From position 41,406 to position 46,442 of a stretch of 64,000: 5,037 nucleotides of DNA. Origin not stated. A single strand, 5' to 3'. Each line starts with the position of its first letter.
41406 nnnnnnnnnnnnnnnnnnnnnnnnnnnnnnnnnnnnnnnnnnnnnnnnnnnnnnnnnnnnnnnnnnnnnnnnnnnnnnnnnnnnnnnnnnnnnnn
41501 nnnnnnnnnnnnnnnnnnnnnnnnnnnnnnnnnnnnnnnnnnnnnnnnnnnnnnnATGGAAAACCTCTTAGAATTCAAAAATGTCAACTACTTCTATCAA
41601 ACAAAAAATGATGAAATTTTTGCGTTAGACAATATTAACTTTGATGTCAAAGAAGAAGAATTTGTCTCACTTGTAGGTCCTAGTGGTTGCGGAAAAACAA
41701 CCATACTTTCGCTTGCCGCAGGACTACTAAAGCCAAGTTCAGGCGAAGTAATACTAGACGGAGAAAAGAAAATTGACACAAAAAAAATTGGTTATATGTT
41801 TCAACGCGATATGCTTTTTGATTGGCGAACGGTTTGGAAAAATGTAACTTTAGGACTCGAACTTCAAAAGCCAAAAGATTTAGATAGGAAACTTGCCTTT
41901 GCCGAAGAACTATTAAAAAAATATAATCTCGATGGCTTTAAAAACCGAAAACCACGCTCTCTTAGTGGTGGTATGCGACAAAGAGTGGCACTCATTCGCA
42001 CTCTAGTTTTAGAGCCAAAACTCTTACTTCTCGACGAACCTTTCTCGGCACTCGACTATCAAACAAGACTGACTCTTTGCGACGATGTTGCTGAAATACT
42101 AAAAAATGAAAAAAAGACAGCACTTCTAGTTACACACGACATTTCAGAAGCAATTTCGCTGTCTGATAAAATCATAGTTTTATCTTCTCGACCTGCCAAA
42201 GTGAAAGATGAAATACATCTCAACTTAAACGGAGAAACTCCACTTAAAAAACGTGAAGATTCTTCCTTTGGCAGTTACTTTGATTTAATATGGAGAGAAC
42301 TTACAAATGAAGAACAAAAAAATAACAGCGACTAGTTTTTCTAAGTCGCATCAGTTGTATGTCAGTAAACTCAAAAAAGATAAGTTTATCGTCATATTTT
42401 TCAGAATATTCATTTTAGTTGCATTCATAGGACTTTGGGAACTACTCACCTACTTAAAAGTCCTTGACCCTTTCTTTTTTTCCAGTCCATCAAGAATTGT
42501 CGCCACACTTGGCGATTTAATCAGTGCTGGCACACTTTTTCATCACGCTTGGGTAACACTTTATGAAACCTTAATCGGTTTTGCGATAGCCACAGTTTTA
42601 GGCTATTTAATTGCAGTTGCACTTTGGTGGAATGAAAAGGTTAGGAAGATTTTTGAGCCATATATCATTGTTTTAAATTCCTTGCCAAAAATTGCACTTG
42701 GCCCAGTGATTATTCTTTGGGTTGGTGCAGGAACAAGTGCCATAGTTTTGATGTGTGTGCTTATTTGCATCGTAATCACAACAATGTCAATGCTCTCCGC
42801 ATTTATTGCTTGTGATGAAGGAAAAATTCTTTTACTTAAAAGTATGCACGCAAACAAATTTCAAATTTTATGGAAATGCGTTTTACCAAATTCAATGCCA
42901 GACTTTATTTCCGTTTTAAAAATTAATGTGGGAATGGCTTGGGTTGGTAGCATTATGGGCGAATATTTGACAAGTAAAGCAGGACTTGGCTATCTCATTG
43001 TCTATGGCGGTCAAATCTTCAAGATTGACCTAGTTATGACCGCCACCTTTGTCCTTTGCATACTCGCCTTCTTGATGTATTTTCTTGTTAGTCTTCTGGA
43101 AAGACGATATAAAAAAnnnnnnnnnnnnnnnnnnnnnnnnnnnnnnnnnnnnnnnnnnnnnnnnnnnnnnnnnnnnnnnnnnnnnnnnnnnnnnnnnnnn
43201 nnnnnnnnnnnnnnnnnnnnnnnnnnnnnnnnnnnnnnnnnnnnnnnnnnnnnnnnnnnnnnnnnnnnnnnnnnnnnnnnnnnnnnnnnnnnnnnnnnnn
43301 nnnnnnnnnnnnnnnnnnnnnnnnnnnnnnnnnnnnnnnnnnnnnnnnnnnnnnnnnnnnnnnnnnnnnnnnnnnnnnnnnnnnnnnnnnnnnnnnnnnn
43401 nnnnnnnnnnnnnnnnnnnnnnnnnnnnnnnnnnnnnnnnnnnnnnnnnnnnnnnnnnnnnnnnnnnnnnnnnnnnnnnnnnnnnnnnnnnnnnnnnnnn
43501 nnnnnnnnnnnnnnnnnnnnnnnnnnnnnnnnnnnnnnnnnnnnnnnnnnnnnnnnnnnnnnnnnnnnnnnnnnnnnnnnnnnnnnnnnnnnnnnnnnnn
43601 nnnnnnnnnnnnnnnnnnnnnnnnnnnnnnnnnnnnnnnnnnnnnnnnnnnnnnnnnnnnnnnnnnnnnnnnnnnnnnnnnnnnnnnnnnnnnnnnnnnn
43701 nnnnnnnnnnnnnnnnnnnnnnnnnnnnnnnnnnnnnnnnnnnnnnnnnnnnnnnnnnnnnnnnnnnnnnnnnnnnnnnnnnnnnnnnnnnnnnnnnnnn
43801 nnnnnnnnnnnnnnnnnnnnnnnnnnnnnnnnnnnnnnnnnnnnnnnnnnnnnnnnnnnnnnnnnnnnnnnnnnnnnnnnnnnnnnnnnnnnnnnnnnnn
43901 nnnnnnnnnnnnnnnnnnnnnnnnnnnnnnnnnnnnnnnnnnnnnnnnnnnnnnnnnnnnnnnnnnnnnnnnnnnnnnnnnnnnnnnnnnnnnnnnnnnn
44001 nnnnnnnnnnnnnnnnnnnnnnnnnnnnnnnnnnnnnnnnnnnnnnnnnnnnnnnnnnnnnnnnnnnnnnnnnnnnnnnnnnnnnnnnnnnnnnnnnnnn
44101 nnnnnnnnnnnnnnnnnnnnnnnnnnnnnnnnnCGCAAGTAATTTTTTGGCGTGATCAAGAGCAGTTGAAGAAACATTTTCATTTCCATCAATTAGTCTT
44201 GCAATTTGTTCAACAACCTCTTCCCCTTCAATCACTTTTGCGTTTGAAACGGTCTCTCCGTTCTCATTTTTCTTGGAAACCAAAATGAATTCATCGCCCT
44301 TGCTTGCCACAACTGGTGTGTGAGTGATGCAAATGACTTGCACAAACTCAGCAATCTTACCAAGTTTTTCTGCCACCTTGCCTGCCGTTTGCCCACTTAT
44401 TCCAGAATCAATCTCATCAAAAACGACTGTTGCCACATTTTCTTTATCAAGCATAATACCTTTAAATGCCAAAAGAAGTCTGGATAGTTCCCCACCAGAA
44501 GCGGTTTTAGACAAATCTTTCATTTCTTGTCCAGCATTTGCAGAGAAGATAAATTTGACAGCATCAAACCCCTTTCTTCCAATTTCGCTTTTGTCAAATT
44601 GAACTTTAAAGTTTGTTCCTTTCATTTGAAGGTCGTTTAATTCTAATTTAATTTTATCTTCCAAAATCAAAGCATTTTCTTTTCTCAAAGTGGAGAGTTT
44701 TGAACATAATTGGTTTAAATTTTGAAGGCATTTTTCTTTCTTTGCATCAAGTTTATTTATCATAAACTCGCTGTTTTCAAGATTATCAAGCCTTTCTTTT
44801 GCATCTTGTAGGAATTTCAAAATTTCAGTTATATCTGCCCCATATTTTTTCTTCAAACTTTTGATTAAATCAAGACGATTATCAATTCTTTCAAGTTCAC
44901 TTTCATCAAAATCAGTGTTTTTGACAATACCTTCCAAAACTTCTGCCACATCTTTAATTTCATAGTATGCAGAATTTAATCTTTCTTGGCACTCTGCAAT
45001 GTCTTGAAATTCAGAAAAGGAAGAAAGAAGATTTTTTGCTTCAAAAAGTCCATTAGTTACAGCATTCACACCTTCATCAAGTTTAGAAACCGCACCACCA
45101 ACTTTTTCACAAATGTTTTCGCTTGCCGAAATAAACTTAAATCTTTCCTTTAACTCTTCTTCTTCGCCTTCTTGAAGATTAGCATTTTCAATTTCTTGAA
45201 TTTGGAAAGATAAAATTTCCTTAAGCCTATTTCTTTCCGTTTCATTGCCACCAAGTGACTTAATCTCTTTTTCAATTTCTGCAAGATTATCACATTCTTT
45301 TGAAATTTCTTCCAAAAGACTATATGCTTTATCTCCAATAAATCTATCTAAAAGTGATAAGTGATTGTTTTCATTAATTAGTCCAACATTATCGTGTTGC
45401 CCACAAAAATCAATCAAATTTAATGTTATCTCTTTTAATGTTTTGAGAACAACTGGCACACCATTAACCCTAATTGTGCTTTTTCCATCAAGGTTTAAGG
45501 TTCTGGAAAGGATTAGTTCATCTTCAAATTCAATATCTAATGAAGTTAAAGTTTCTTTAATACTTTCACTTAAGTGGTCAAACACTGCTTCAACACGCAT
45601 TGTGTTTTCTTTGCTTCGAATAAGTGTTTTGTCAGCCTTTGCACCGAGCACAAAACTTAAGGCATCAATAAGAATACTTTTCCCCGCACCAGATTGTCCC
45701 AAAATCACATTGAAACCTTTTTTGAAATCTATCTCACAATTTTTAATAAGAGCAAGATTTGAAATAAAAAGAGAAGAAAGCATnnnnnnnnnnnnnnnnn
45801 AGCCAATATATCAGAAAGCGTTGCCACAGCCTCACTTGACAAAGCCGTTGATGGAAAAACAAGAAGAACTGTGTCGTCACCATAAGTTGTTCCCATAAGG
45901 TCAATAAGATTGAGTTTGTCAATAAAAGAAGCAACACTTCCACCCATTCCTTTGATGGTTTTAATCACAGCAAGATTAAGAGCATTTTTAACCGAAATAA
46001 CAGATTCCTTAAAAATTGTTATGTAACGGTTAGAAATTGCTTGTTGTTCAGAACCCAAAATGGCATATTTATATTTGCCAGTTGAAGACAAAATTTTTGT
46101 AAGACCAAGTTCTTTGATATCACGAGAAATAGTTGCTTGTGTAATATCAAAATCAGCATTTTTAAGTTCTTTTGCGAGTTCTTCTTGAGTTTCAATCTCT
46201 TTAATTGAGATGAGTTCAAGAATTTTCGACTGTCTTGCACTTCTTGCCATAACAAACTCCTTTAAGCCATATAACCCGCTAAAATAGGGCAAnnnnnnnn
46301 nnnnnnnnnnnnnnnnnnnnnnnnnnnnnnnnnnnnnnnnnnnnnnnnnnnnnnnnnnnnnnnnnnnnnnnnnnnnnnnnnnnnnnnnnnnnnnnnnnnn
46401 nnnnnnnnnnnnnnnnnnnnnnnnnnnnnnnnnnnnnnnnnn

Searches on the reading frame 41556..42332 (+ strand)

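Call 39: search_protein_families(library=pfam, proteins=[window:41556-42332:+], max_evalue=0.00001)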
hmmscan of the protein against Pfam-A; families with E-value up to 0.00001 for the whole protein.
window:41556-42332:+ (259 aa): 2 families
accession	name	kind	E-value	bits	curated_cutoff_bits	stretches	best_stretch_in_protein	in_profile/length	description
PF00005.33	ABC_tran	-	1.1e-33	117.2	25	1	24-163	1-136/137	ABC transporter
PF13304.12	AAA_21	-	1.5e-07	32.2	27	0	129-196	231-300/304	AAA domain, putative AbiEii toxin, Type IV TA system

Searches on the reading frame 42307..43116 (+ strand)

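Call 39: search_protein_families(library=pfam, proteins=[window:42307-43116:+], max_evalue=0.00001)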
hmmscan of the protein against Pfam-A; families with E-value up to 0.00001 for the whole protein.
window:42307-43116:+ (270 aa): 1 family
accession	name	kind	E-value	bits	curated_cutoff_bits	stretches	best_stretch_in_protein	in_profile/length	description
PF00528.27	BPD_transp_1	-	8.2e-28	97.8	26.4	1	96-269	2-183/184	Binding-protein-dependent transport system inner membrane component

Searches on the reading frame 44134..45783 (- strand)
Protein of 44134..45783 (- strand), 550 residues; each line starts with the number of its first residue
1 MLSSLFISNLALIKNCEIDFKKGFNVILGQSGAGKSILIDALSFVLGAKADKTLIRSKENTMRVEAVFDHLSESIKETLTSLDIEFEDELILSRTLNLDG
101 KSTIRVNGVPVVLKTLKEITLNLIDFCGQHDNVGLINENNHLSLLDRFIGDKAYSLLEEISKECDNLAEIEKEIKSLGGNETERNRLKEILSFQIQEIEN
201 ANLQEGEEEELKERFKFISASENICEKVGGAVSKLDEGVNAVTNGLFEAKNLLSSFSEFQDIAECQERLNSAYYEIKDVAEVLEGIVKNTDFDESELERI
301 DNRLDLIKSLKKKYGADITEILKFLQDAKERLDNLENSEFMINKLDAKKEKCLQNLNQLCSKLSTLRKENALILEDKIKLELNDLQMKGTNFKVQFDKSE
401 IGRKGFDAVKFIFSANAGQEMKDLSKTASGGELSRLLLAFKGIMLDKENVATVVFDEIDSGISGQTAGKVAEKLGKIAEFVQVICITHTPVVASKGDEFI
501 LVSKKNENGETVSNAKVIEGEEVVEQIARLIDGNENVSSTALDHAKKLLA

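Call 38: search_protein_families(library=pfam, proteins=[window:44134-45783:-], max_evalue=0.00001)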
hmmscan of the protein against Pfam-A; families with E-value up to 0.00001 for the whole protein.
window:44134-45783:- (550 aa): 5 families
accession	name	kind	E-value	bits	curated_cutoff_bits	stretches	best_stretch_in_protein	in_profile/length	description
PF02463.25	SMC_N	-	8.2e-18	65.1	40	1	2-506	2-215/220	RecF/RecN/SMC N terminal domain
PF13476.12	AAA_23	-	9.1e-13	49.7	27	1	5-213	2-191/201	AAA domain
PF13175.12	AAA_15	-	1.2e-10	42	32.1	1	1-492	1-373/374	AAA ATPase domain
PF13304.12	AAA_21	-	7.5e-09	36.5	27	0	24-96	1-99/304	AAA domain, putative AbiEii toxin, Type IV TA system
PF13555.12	AAA_29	-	3e-06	27.3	27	1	12-49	11-49/61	P-loop containing region of AAA domain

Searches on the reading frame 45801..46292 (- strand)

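Call 40: search_protein_families(library=pfam, proteins=[window:45801-46292:-], max_evalue=0.01)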
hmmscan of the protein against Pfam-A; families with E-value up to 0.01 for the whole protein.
window:45801-46292:- (164 aa): 2 families
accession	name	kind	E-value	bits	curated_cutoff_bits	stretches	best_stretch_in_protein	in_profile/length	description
PF01316.27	Arg_repressor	-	1.3e-21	76.6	27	1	15-79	1-65/70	Arginine repressor, DNA binding domain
PF02863.23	Arg_repressor_C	-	8.4e-16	58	25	1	94-159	1-66/68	Arginine repressor, C-terminal domain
